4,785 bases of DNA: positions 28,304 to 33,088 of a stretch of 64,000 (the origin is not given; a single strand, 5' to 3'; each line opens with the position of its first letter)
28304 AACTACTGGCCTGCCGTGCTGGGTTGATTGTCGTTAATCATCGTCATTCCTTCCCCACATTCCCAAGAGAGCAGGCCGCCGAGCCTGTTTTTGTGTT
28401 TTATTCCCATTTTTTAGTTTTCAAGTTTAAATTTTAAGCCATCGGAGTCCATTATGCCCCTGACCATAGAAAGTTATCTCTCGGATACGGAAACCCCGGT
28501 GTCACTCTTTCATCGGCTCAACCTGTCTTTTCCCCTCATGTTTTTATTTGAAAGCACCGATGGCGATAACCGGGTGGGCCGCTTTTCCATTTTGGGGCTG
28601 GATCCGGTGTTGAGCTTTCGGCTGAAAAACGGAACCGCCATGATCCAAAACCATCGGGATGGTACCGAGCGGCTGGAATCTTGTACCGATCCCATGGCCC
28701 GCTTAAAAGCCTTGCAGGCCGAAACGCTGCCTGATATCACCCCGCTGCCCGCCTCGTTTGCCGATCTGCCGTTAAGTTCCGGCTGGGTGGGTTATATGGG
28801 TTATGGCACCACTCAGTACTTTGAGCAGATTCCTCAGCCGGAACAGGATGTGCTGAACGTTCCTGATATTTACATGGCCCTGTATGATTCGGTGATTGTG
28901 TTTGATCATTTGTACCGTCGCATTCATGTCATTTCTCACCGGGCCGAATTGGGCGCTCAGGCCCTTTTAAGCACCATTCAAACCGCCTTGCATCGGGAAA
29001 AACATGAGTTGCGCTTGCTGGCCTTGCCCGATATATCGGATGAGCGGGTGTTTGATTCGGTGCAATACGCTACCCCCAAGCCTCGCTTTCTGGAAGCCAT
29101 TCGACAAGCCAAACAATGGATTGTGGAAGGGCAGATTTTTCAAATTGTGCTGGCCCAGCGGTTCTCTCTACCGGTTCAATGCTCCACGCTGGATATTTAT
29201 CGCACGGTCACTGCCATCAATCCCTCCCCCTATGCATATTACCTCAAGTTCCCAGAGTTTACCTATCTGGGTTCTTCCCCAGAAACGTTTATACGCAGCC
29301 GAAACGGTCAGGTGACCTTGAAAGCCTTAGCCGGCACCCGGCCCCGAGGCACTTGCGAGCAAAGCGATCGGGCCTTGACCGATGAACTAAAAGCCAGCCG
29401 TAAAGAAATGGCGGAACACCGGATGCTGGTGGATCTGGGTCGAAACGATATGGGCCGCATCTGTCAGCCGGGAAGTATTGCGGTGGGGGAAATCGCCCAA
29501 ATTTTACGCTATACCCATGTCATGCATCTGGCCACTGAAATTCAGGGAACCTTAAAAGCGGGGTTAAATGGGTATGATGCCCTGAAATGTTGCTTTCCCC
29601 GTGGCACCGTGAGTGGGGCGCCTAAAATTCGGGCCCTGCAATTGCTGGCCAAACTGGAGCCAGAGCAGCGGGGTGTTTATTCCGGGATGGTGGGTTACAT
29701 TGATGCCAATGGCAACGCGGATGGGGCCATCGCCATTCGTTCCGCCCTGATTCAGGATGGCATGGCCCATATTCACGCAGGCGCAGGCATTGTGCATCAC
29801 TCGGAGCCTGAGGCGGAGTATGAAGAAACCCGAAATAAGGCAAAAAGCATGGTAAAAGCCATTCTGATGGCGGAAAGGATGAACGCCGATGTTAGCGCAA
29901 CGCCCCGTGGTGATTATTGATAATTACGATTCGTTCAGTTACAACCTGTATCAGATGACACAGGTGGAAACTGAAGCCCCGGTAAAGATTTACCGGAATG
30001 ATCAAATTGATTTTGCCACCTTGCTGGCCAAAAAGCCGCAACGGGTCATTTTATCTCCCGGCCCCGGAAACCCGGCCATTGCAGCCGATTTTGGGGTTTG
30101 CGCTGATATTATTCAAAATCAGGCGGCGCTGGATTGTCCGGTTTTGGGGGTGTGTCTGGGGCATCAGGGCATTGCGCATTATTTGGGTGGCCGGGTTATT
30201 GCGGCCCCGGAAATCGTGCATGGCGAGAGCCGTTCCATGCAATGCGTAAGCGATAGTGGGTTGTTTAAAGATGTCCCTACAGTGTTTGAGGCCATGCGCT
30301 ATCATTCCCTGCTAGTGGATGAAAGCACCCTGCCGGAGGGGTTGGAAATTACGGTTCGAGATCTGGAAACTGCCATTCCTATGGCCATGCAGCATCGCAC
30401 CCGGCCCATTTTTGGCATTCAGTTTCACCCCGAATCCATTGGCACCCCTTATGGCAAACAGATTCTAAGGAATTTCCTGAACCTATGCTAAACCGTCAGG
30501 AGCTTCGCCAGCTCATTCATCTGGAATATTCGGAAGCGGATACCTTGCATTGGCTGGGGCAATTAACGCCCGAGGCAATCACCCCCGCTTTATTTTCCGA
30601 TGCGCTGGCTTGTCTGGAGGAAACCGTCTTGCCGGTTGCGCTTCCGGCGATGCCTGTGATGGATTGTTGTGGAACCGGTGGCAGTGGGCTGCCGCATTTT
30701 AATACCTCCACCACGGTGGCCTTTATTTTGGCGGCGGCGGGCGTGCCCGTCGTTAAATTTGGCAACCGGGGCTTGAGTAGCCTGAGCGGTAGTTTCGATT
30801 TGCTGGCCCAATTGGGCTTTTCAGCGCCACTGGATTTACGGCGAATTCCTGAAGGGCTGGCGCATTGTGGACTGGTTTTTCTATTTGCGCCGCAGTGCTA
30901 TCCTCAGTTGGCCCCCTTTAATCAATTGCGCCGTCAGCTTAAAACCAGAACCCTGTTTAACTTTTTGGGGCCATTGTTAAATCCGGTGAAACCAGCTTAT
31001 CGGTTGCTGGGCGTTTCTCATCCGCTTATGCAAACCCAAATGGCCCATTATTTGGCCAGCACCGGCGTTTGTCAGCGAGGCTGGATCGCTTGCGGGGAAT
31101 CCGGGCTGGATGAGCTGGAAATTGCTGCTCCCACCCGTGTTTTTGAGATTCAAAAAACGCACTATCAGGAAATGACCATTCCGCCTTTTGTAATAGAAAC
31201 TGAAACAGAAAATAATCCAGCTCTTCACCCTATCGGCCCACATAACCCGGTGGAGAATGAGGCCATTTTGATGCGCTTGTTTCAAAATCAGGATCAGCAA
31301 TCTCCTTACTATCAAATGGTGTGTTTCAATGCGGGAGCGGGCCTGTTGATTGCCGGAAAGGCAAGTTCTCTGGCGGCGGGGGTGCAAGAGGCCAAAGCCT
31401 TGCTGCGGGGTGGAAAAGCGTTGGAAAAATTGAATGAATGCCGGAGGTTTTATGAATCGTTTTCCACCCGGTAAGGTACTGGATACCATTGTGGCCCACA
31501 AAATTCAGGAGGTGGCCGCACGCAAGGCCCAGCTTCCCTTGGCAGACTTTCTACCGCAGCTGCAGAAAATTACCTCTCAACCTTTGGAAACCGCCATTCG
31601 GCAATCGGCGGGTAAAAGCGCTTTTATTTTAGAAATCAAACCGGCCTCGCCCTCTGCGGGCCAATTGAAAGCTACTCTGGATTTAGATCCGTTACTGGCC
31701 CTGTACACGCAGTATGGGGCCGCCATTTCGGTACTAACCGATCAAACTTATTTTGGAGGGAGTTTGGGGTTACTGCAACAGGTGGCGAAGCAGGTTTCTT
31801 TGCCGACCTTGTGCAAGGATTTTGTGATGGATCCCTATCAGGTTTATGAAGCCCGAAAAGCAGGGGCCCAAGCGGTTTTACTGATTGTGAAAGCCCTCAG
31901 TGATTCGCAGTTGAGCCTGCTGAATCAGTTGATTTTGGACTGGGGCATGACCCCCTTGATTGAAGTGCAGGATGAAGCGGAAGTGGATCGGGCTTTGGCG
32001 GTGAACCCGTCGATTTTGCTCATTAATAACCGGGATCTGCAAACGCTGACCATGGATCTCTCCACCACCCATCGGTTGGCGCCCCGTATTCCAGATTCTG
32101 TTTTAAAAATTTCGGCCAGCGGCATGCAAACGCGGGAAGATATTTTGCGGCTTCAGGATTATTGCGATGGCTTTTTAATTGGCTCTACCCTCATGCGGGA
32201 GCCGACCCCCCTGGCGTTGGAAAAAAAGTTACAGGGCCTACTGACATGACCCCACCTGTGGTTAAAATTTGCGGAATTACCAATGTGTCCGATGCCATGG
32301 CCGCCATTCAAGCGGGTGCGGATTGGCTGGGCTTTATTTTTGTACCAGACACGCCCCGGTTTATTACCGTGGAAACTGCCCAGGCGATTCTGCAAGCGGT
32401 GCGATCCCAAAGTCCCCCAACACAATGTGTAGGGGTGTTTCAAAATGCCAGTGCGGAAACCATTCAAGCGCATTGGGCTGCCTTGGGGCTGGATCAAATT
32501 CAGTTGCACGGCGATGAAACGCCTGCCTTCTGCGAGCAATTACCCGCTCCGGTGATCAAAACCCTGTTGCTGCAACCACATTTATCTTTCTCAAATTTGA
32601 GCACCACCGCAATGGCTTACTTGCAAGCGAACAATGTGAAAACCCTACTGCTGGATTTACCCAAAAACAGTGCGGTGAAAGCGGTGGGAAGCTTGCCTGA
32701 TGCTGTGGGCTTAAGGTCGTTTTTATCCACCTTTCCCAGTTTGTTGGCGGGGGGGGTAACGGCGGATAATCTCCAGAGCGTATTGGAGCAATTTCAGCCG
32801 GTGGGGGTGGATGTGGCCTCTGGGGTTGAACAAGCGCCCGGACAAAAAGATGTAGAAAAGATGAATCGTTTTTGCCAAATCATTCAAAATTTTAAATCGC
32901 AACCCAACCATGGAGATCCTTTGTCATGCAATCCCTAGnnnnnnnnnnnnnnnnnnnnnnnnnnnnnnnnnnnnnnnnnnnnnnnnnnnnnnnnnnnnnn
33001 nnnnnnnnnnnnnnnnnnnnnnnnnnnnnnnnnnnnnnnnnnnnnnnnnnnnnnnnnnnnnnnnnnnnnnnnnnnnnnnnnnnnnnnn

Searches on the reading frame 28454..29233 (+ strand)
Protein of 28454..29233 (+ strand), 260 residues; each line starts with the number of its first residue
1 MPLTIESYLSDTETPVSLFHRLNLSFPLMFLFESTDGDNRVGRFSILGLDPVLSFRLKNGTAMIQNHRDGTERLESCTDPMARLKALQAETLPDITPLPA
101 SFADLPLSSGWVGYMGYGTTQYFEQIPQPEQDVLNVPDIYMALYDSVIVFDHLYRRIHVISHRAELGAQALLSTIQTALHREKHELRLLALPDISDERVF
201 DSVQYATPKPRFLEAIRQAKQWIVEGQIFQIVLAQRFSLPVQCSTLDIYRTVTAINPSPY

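Call 25: find_related_loci(query=window:28454-29233:+, collection=metagenome_contigs, flank=1500)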
Query window:28454-29233:+ (260 aa) in metagenome_contigs; peptide patterns used: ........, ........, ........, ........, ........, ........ (x = any residue, [..] = any of these).
124 stretches matched a pattern, but none encodes a relative of the query by tblastn (E <= 1e-3).
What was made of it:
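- Tried and rejected: A scan with the TrpE N-terminus found nothing (call 25).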

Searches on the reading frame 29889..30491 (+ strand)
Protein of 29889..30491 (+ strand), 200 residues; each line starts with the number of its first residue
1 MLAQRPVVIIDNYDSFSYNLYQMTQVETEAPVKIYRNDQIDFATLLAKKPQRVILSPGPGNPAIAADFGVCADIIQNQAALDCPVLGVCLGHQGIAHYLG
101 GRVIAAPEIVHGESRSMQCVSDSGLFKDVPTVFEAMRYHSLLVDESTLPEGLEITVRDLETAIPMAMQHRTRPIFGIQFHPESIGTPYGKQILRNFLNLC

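Call 7: search_protein_families(library=ncbifam, proteins=[window:29889-30491:+])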
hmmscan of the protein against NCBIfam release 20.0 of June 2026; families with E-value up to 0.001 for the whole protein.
window:29889-30491:+ (200 aa): 25 families
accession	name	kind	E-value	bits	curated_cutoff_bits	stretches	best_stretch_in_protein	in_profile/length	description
NF011201.0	PRK14607.1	equivalog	1.9e-63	215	670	1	7-199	2-188/534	bifunctional anthranilate synthase component II/anthranilate phosphoribosyltransferase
NF005849.0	PRK07765.1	equivalog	4.4e-53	179.8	308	1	7-200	3-192/219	aminodeoxychorismate/anthranilate synthase component II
NF005799.0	PRK07649.1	equivalog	5e-49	166.5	327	1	7-198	2-186/195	aminodeoxychorismate/anthranilate synthase component II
TIGR00566.1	trpG_papA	subfamily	4.1e-48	163.7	121.05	1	7-198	2-191/192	glutamine amidotransferase of anthranilate synthase or aminodeoxychorismate synthase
NF006462.0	PRK08857.1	equivalog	1.2e-46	158.7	345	1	8-198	3-191/193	aminodeoxychorismate/anthranilate synthase component II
NF005946.0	PRK08007.1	equivalog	8.3e-46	155.8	332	1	7-198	2-186/187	aminodeoxychorismate synthase component 2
TIGR01823.1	PabB-fungal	equivalog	5.8e-44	150.5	442.55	1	3-199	4-203/742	aminodeoxychorismate synthase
NF005271.0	PRK06774.1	equivalog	8.8e-44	149.2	340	1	8-198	3-190/191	aminodeoxychorismate synthase component II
NF041322.1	Anth_synII_Halo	equivalog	4.6e-43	147.1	320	1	9-198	1-188/190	anthranilate synthase component II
NF005367.0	PRK06895.1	equivalog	2e-39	135.4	265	1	7-198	4-187/190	anthranilate synthase component II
NF010081.0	PRK13566.1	equivalog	9.8e-39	133.2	645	1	6-198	530-718/729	anthranilate synthase component I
TIGR01815.1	TrpE-clade3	equivalog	1.5e-34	119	739.15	1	5-191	517-696/717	anthranilate synthase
TIGR00888.1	guaA_Nterm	equivalog_domain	2.9e-28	98.5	172.15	1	8-200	2-185/188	glutamine-hydrolyzing GMP synthase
NF001975.0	PRK00758.1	equivalog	4.3e-27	94.9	198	1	7-200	4-182/185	GMP synthase subunit A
NF007073.0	PRK09522.1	equivalog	4.4e-27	95.2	738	1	7-197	4-187/531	bifunctional anthranilate synthase glutamate amidotransferase component TrpG/anthranilate phosphoribosyltransferase TrpD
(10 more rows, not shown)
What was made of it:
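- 29889..30491 (+): trpG. NCBIfam TIGR00566, above its cut-off (call 7).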

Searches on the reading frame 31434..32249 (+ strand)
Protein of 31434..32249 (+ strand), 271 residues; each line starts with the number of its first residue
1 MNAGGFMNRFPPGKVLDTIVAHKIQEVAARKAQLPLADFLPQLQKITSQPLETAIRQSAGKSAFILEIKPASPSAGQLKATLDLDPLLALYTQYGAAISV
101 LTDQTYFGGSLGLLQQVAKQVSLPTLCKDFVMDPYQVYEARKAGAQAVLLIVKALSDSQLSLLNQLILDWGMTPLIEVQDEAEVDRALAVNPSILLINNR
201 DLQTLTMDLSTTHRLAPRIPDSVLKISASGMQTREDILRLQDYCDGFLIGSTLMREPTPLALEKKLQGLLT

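Call 7: search_protein_families(library=ncbifam, proteins=[window:31434-32249:+])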
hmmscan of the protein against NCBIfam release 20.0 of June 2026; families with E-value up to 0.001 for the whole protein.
window:31434-32249:+ (271 aa): 14 families
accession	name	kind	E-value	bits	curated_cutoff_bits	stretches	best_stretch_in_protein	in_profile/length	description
NF006945.0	PRK09427.1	equivalog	1.9e-76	257.5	380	1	14-257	8-248/461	bifunctional indole-3-glycerol-phosphate synthase TrpC/phosphoribosylanthranilate isomerase TrpF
NF001377.0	PRK00278.2-4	equivalog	2.6e-71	239.9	260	1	15-261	3-250/259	indole-3-glycerol phosphate synthase TrpC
NF001373.0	PRK00278.1-6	equivalog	1.1e-63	214.8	317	1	14-260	3-254/263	indole-3-glycerol phosphate synthase TrpC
NF001370.0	PRK00278.1-2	equivalog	1.3e-62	211.4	348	1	15-256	4-250/266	indole-3-glycerol phosphate synthase TrpC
NF001372.0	PRK00278.1-4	subfamily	1.6e-62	211.3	370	1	12-260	28-285/295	indole-3-glycerol phosphate synthase TrpC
NF001371.0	PRK00278.1-3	equivalog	3.9e-60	203.4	307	1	14-259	3-244/255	indole-3-glycerol phosphate synthase TrpC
NF001369.0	PRK00278.1-1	equivalog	6.7e-59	199.2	329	1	14-261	4-252/271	indole-3-glycerol phosphate synthase TrpC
NF001376.0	PRK00278.2-3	equivalog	2.8e-53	180.9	284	1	34-261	24-246/255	indole-3-glycerol phosphate synthase TrpC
NF001375.0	PRK00278.2-2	equivalog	1.1e-49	169.1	360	1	16-258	2-239/255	indole-3-glycerol phosphate synthase TrpC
NF001378.0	PRK00278.2-5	equivalog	5.8e-49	166.7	360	1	15-259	2-251/263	indole-3-glycerol phosphate synthase TrpC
NF010562.0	PRK13957.1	equivalog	8.8e-45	152.8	414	1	15-255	9-240/252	indole-3-glycerol-phosphate synthase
NF001374.0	PRK00278.2-1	equivalog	9.8e-45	152.8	258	1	57-259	41-243/249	indole-3-glycerol phosphate synthase TrpC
NF041303.1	Indglycph_syn_Halo_TrpC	equivalog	4.4e-39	134.3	380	1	48-256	31-239/250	indole-3-glycerol phosphate synthase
NF010375.0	PRK13802.1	equivalog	9e-37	126.5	1386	1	15-234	3-223/695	bifunctional indole-3-glycerol phosphate synthase/tryptophan synthase subunit beta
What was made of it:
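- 31434..32249 (+): trpC. NCBIfam indole-3-glycerol phosphate synthase models, E to 1e-76 (call 7).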

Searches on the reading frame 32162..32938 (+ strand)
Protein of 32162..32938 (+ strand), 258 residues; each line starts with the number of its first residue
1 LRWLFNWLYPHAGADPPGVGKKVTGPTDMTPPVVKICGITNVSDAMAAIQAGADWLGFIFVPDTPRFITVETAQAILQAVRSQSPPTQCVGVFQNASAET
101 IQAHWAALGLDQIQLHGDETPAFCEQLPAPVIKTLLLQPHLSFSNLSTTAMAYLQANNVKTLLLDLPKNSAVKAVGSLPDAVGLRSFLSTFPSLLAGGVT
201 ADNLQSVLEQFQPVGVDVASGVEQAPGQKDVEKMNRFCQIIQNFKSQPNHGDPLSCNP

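Call 7: search_protein_families(library=ncbifam, proteins=[window:32162-32938:+])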
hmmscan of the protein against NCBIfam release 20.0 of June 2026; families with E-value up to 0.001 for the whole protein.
window:32162-32938:+ (258 aa): 13 families
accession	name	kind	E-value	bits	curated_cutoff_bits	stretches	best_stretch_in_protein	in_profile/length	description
NF002298.0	PRK01222.1-4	equivalog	9.4e-54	182.2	215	1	34-246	5-207/209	phosphoribosylanthranilate isomerase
NF002295.0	PRK01222.1-1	equivalog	2.2e-35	122.1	216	1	33-246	4-215/219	phosphoribosylanthranilate isomerase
NF006945.0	PRK09427.1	equivalog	3.1e-35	121.6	380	1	34-243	262-460/461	bifunctional indole-3-glycerol-phosphate synthase TrpC/phosphoribosylanthranilate isomerase TrpF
NF002299.0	PRK01222.1-6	equivalog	3e-33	115.1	231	1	34-242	20-226/231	phosphoribosylanthranilate isomerase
NF002300.0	PRK01222.1-7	equivalog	2.8e-31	108.7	212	1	34-242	4-192/195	phosphoribosylanthranilate isomerase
NF002296.0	PRK01222.1-2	equivalog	7.3e-30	104.4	270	1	34-241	10-212/221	phosphoribosylanthranilate isomerase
NF002302.0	PRK01222.2-2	equivalog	3.7e-25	89.3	172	1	33-242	2-187/193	phosphoribosylanthranilate isomerase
NF002297.0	PRK01222.1-3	equivalog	8.8e-25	87.4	259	1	34-238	3-196/204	phosphoribosylanthranilate isomerase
NF002301.0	PRK01222.2-1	equivalog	1.1e-24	87.2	232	1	32-242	3-210/217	phosphoribosylanthranilate isomerase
NF002303.0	PRK01222.2-3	equivalog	1.8e-24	86.4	224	1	34-239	3-198/208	phosphoribosylanthranilate isomerase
NF010376.0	PRK13803.1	equivalog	4.5e-20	72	819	1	33-251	6-214/600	bifunctional phosphoribosylanthranilate isomerase/tryptophan synthase subunit beta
NF010563.0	PRK13958.1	equivalog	3.7e-19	69.1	234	1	34-242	3-204/210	phosphoribosylanthranilate isomerase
NF002304.0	PRK01222.2-4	equivalog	2.4e-15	56.5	181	1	33-243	2-205/208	phosphoribosylanthranilate isomerase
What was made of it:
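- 32162..32938 (+): trpF. This is the longest ORF; the family match begins at residue 33, so the true start is probably near 32258. NCBIfam PRAI models, E = 9e-54 (call 7).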
